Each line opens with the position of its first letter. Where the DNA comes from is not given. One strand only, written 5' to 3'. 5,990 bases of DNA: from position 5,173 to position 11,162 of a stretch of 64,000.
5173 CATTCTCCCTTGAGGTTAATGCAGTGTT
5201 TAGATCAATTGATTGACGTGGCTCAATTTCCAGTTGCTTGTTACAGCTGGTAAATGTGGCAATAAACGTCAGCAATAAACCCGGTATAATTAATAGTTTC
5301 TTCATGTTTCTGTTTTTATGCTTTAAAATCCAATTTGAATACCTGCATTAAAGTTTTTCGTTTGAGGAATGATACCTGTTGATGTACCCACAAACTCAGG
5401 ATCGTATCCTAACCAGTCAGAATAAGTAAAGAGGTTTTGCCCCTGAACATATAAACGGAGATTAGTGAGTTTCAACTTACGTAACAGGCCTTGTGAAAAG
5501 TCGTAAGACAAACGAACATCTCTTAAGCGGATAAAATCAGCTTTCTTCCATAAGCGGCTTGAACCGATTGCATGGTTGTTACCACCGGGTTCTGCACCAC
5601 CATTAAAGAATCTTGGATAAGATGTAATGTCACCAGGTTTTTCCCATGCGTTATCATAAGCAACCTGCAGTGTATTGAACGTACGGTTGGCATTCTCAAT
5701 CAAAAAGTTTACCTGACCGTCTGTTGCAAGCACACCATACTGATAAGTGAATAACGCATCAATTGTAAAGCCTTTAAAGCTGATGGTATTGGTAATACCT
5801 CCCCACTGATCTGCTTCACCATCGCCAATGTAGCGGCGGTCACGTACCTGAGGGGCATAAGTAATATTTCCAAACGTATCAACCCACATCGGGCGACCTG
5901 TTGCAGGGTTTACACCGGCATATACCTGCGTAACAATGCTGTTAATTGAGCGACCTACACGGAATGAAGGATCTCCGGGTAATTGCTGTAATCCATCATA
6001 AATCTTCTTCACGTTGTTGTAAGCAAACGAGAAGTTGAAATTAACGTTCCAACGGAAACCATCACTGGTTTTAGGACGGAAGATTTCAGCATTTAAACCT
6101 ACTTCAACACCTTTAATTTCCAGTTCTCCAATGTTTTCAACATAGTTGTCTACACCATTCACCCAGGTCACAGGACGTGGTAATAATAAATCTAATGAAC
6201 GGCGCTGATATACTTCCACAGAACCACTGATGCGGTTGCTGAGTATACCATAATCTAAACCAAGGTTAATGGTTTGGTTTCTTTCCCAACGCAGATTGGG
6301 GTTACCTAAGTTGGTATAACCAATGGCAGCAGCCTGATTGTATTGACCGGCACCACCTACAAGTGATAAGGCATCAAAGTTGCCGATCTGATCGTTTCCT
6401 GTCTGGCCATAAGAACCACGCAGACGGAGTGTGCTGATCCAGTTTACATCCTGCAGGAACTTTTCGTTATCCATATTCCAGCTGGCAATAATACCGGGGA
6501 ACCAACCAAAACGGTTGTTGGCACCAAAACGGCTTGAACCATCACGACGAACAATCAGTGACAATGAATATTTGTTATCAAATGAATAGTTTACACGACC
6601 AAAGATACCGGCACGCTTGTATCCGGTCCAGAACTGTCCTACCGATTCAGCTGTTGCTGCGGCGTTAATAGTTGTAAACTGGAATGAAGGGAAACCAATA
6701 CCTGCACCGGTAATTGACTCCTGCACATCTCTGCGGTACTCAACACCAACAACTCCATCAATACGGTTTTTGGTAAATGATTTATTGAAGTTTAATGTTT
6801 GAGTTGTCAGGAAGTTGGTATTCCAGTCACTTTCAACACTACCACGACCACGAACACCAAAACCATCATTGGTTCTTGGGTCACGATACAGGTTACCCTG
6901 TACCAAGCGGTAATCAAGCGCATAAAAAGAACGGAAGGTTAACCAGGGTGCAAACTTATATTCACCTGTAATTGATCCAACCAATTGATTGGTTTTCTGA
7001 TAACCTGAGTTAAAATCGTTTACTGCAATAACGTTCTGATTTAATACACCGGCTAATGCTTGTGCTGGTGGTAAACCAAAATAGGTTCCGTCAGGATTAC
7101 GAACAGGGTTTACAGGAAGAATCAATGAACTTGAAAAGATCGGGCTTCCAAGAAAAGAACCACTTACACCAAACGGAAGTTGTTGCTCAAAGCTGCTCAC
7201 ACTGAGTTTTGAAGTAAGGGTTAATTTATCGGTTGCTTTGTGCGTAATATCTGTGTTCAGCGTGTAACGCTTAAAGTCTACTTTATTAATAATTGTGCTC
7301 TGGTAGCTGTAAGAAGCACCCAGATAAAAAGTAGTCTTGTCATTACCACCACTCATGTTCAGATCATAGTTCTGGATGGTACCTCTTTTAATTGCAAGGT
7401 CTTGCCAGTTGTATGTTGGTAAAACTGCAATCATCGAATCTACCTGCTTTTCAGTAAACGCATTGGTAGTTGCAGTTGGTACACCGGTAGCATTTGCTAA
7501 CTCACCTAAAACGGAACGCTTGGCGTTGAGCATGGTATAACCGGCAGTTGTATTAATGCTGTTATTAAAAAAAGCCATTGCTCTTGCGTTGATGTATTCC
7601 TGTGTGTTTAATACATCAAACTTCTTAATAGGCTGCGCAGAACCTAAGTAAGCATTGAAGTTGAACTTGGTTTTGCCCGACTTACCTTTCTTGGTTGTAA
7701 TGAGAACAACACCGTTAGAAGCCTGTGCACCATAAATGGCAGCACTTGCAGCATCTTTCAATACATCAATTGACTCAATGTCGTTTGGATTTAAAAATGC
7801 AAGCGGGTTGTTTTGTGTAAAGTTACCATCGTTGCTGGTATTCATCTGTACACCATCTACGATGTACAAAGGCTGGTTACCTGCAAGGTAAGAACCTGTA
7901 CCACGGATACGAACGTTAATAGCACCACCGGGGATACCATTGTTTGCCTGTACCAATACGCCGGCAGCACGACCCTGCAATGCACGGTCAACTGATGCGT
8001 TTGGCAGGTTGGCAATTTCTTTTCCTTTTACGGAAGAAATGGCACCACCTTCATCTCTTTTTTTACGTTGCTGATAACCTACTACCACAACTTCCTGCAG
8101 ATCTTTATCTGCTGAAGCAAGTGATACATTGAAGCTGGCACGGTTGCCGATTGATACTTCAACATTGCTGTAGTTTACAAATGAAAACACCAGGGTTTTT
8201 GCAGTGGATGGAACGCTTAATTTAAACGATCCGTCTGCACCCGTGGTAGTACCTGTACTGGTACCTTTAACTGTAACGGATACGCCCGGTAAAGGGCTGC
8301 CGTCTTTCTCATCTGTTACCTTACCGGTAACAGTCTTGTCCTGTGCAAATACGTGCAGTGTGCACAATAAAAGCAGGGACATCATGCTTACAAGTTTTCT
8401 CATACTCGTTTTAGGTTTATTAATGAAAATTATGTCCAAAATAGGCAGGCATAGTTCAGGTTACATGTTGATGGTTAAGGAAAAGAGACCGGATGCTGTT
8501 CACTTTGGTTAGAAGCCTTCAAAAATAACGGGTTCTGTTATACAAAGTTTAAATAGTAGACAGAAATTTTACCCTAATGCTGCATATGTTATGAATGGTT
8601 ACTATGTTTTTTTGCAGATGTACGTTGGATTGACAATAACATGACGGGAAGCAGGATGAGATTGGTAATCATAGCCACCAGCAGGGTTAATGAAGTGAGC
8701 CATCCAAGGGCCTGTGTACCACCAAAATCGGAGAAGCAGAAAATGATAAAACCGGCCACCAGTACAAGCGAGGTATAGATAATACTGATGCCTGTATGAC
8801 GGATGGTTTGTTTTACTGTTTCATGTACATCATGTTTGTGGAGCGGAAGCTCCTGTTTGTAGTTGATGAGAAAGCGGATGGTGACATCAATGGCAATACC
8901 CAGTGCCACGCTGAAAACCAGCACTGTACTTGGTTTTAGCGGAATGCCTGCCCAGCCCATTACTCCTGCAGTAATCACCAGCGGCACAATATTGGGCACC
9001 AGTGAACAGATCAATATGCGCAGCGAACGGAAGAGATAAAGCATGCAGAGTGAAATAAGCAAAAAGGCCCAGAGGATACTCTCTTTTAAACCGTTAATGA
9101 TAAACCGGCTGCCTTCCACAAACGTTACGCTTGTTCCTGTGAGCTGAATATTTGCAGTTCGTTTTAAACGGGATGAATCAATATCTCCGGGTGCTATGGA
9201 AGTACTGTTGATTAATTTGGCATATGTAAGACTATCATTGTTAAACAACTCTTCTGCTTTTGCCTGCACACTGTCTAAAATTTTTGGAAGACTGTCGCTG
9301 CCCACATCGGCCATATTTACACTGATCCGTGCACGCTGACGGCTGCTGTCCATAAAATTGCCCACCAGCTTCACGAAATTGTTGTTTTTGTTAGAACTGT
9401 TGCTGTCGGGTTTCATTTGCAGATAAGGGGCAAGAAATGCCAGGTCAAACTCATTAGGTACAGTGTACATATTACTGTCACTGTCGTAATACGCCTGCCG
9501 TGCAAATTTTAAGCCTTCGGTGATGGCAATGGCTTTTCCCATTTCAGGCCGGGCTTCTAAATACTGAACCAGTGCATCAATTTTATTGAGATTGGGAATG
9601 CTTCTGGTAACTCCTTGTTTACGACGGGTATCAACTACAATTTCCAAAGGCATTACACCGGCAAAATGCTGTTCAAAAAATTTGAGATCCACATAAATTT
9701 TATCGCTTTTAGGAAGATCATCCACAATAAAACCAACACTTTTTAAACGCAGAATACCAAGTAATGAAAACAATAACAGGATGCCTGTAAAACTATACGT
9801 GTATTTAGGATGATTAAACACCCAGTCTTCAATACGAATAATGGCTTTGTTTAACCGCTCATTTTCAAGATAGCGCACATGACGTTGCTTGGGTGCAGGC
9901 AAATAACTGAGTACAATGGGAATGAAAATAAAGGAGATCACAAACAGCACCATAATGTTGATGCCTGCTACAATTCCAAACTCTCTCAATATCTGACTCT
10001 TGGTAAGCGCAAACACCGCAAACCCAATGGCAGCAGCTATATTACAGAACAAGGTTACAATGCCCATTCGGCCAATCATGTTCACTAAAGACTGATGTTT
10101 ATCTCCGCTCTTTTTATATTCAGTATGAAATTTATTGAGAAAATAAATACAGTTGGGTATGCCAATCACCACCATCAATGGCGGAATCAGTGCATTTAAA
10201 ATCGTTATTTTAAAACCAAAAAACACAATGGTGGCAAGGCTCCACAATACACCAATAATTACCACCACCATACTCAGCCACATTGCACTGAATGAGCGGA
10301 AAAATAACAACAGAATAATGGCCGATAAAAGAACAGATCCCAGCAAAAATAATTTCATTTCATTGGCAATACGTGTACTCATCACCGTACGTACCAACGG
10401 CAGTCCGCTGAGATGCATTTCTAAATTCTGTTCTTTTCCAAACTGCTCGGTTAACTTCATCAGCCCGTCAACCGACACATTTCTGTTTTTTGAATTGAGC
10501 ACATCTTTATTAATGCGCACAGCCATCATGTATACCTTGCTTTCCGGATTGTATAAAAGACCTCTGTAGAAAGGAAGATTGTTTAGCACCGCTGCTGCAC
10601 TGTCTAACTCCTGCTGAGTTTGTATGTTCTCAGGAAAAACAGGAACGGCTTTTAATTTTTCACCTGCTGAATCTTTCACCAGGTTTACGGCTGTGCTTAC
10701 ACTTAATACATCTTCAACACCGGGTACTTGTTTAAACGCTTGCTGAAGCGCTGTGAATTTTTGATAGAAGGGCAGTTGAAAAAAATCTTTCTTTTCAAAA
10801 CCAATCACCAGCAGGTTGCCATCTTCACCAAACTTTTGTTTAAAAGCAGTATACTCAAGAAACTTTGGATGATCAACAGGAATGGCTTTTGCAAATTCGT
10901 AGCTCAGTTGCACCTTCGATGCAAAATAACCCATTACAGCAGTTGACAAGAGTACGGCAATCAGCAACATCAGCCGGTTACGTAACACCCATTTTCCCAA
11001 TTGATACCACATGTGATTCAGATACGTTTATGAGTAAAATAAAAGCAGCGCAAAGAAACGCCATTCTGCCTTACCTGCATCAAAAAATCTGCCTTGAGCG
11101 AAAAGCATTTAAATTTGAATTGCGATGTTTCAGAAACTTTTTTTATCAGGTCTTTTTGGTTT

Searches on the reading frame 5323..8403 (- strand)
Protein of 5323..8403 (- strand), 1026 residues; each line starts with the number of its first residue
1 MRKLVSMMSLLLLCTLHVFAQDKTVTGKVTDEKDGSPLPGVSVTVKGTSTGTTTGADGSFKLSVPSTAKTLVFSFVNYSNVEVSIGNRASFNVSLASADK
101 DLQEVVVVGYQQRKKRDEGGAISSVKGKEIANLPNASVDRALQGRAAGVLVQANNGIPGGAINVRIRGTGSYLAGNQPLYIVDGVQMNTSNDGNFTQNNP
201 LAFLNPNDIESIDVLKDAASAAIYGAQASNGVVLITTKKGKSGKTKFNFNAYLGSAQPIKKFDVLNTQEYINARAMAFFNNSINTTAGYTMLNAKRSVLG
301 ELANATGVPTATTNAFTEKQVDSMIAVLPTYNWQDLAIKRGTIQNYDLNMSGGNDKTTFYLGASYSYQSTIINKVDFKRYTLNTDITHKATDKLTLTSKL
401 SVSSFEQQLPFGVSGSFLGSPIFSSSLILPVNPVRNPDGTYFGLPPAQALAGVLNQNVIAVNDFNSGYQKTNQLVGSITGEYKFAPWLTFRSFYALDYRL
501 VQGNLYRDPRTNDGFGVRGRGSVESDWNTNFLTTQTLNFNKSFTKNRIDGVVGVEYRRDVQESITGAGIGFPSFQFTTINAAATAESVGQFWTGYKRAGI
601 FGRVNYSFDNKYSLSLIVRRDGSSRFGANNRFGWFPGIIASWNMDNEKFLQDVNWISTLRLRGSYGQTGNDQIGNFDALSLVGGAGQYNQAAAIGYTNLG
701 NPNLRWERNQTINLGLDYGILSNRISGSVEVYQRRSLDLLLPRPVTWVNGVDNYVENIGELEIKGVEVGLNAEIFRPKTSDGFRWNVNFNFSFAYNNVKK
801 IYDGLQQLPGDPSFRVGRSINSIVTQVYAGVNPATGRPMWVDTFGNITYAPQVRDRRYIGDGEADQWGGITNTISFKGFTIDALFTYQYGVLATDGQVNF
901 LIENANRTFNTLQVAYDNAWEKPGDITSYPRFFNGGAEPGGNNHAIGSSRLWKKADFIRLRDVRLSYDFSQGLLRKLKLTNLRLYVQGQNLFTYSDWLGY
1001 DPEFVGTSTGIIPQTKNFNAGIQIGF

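Call 41: search_protein_families(library=pfam, proteins=[window:5323-8403:-], max_evalue=0.00001)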
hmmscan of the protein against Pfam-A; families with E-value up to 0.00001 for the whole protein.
window:5323-8403:- (1026 aa): 4 families
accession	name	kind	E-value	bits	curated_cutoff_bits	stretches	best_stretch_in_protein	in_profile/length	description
PF07715.20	Plug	-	2.5e-22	79.8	23.9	1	115-232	2-107/107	TonB-dependent Receptor Plug Domain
PF00593.30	TonB_dep_Rec_b-barrel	-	5.5e-22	79.7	27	1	434-888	22-422/436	TonB dependent receptor-like, beta-barrel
PF13715.12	CarbopepD_reg_2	-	5.7e-20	71.6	32.2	1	25-107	1-88/88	CarboxypepD_reg-like domain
PF13620.12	CarboxypepD_reg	-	2.8e-11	44.1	32.3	1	24-90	1-76/82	Carboxypeptidase regulatory-like domain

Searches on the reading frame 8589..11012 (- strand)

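Call 41: search_protein_families(library=pfam, proteins=[window:8589-11012:-], max_evalue=0.00001)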
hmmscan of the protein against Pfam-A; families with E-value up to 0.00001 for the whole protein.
window:8589-11012:- (807 aa): 4 families
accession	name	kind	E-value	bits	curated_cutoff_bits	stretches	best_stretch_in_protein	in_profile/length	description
PF03176.21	MMPL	-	4.1e-32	111.9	20.5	2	84-371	11-302/333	MMPL family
PF12349.14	Sterol-sensing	-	1e-10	42.2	22.3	1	244-370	9-135/153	Sterol-sensing domain of SREBP cleavage-activation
PF02460.24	Patched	-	1.1e-09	38.7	23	0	663-789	27-151/156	Patched SSD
PF00873.25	ACR_tran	-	1.7e-09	36.4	28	1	635-792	329-486/1021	AcrB/AcrD/AcrF family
